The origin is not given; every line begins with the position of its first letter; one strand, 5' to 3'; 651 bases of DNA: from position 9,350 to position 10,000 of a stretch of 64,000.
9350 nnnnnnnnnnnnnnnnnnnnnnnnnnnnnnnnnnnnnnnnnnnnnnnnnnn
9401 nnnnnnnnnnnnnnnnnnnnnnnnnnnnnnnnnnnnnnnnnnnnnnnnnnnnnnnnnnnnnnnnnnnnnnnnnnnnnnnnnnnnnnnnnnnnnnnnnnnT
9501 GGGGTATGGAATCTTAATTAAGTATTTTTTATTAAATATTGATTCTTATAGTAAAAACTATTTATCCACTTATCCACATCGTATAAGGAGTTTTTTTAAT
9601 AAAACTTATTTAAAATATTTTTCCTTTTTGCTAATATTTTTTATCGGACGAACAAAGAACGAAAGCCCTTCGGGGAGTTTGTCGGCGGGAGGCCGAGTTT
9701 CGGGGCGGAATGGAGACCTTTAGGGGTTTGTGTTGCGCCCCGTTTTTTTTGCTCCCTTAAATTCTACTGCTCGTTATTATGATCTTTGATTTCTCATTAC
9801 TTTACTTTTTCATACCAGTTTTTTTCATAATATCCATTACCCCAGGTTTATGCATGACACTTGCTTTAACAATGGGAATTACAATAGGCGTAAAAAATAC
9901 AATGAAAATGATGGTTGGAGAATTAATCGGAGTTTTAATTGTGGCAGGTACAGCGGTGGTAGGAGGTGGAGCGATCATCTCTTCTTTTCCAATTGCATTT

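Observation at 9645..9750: GC-rich structured leader with a canonical terminator upstream of a LysE/RhtB exporter: unassigned riboswitch or attenuator candidate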

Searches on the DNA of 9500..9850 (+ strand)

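Call 4: search_rna_families(source=window, start=9500, end=9850, threshold=evalue, max_evalue=10, show_alignments=5)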
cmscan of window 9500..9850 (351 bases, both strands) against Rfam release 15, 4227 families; matches with E-value up to 10: 1.
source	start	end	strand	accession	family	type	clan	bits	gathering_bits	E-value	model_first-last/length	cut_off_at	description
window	9579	9673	+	RF01205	snR62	Gene; snRNA; snoRNA; CD-box;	CL00055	24.2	55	2.5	1-100/100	no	Small nucleolar RNA snR62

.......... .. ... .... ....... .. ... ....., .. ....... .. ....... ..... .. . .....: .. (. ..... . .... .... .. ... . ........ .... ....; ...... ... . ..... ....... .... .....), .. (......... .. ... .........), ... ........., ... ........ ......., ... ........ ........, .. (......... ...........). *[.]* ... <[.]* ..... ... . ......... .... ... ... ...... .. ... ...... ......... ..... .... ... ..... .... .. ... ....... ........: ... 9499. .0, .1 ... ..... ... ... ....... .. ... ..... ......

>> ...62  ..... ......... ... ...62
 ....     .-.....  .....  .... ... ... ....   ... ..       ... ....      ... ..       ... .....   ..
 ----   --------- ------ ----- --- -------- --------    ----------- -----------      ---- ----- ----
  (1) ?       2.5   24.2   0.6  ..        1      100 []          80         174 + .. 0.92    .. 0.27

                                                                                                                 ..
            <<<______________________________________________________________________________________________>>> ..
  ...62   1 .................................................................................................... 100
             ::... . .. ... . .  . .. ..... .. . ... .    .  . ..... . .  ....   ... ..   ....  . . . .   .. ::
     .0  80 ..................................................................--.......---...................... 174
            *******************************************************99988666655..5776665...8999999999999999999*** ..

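Call 46: build_rna_model(alignment_id=A2, structure=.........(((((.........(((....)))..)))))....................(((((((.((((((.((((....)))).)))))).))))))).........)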
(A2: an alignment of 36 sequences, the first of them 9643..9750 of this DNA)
Model R1 built from alignment A2 (36 sequences, 111 columns); structure: as given.
model positions 109; base pairs 25; branch points 1; effective number of sequences 1.54; information 0.59 bits per position. Calibrated on 0.2 Mb of random sequence (short: E-values are rough).
structure used (alignment columns):
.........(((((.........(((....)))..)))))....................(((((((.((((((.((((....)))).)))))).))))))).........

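Call 47: search_with_rna_model(model_id=R1, source=window, max_evalue=10, show_alignments=2)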
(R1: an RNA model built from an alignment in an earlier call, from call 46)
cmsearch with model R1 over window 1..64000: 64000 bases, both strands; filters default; matches with E-value up to 10: 2.
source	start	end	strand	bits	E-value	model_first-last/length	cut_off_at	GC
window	9643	9750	+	117.1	1.3e-25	1-109/109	no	0.56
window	9696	9798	-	15.6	0.13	1-109/109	no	0.43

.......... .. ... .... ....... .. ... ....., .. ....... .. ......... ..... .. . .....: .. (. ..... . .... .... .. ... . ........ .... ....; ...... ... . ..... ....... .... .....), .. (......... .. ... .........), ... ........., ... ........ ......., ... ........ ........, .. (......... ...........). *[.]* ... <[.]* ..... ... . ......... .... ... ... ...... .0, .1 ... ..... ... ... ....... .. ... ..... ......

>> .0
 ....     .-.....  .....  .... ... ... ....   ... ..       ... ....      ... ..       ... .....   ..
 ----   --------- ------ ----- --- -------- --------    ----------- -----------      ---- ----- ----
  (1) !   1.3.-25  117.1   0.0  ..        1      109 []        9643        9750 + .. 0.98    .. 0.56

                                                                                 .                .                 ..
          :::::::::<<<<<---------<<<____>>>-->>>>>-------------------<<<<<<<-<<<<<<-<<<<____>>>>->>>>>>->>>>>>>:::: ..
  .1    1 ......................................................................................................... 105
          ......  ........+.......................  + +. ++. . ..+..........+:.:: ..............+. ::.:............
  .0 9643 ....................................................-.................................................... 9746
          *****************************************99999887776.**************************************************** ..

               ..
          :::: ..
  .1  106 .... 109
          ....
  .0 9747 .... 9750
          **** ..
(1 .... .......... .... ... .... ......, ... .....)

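Call 48: search_with_rna_model(model_id=R1, sources=[L023, L024, L040, L042, L043, L044, L045, L046, L047, L048, L049, L050, L051, L052, L053, L054, L055, L056, L057, L058, L059, L060, L061, L062, L063, L064, L065, L066, L067, L068, L069, L070, L071, L072, L073, L074, L075, L076, L077, L078, L079, L080], max_evalue=10, show_alignments=3)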
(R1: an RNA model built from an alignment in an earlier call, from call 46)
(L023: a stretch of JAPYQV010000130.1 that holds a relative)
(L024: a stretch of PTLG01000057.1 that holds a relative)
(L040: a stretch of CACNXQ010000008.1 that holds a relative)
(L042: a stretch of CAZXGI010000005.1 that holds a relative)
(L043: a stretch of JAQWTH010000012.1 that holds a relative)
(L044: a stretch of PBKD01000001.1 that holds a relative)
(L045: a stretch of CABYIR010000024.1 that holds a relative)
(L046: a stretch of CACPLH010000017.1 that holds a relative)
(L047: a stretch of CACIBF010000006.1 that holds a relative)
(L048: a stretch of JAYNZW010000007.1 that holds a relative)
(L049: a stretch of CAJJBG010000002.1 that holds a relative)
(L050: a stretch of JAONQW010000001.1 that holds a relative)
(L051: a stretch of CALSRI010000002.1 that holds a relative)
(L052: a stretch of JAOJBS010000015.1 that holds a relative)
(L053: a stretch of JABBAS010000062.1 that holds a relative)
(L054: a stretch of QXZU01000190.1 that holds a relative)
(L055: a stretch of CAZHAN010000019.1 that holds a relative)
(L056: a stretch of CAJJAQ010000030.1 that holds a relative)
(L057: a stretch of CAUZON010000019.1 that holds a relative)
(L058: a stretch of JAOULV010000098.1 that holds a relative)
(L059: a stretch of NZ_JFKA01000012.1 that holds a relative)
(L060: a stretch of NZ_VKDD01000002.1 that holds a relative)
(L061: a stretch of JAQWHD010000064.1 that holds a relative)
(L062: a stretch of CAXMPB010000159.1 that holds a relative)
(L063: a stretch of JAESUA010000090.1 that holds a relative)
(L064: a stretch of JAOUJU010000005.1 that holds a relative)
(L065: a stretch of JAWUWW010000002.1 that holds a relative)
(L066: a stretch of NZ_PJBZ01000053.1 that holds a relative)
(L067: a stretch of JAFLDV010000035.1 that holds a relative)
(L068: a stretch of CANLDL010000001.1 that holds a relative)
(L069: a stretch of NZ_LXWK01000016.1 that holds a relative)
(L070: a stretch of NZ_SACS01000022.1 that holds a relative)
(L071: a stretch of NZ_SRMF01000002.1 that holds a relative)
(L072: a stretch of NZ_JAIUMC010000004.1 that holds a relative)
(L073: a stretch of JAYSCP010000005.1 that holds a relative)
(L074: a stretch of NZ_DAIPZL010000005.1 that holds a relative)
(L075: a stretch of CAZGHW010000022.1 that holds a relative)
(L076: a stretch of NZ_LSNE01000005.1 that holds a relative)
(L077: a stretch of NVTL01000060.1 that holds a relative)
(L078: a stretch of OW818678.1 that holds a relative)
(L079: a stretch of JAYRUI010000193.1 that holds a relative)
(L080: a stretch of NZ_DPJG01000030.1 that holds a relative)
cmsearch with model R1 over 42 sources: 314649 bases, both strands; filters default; matches with E-value up to 10: 0.
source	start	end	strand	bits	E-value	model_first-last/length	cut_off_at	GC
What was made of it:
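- One copy in the window, and none in 42 LysE loci that lack it (calls 47, 48).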

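Call 56: search_with_rna_model(model_id=R1, sources=[L181, L182, L183], max_evalue=10, show_alignments=3)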
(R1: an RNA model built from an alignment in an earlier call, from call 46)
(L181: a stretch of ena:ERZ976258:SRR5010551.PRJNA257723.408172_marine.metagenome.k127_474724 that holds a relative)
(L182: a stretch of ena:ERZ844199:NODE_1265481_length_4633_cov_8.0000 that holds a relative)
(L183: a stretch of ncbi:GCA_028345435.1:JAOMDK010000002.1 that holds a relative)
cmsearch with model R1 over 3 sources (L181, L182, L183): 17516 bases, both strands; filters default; matches with E-value up to 10: 2.
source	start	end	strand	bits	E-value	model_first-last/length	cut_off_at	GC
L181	2879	2987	+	87.6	3.4e-19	1-109/109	no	0.5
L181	2938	2979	-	9.4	1.1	60-101/109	no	0.57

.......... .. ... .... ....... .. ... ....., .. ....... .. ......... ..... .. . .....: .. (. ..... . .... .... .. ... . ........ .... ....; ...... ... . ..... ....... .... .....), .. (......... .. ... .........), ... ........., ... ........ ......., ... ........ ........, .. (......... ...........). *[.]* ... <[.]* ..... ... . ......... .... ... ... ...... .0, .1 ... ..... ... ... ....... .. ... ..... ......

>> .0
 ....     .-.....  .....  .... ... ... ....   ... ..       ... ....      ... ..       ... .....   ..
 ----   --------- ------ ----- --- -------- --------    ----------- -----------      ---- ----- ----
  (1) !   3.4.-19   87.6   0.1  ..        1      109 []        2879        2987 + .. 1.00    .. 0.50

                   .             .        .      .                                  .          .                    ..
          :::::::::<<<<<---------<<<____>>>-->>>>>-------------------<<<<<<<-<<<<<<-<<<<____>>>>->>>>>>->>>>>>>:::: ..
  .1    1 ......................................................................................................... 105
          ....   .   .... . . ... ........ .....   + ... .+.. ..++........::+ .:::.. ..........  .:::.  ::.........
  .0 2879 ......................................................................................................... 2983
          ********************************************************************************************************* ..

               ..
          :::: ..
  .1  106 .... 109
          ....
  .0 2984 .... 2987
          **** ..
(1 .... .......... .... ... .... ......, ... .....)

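Call 64: search_with_rna_model(model_id=R1, sources=[L184, L185, L186, L187], max_evalue=10, show_alignments=4)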
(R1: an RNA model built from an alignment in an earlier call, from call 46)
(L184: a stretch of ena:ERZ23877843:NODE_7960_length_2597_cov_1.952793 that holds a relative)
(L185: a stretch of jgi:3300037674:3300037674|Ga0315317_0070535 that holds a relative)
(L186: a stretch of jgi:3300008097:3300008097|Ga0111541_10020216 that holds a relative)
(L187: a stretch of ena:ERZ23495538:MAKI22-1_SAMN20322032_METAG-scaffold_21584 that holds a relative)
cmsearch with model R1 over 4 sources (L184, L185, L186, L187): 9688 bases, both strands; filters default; matches with E-value up to 10: 2.
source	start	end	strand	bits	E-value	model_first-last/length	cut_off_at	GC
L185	172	280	+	83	2.2e-18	1-109/109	no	0.52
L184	4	103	+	81.6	5e-18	10-109/109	no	0.5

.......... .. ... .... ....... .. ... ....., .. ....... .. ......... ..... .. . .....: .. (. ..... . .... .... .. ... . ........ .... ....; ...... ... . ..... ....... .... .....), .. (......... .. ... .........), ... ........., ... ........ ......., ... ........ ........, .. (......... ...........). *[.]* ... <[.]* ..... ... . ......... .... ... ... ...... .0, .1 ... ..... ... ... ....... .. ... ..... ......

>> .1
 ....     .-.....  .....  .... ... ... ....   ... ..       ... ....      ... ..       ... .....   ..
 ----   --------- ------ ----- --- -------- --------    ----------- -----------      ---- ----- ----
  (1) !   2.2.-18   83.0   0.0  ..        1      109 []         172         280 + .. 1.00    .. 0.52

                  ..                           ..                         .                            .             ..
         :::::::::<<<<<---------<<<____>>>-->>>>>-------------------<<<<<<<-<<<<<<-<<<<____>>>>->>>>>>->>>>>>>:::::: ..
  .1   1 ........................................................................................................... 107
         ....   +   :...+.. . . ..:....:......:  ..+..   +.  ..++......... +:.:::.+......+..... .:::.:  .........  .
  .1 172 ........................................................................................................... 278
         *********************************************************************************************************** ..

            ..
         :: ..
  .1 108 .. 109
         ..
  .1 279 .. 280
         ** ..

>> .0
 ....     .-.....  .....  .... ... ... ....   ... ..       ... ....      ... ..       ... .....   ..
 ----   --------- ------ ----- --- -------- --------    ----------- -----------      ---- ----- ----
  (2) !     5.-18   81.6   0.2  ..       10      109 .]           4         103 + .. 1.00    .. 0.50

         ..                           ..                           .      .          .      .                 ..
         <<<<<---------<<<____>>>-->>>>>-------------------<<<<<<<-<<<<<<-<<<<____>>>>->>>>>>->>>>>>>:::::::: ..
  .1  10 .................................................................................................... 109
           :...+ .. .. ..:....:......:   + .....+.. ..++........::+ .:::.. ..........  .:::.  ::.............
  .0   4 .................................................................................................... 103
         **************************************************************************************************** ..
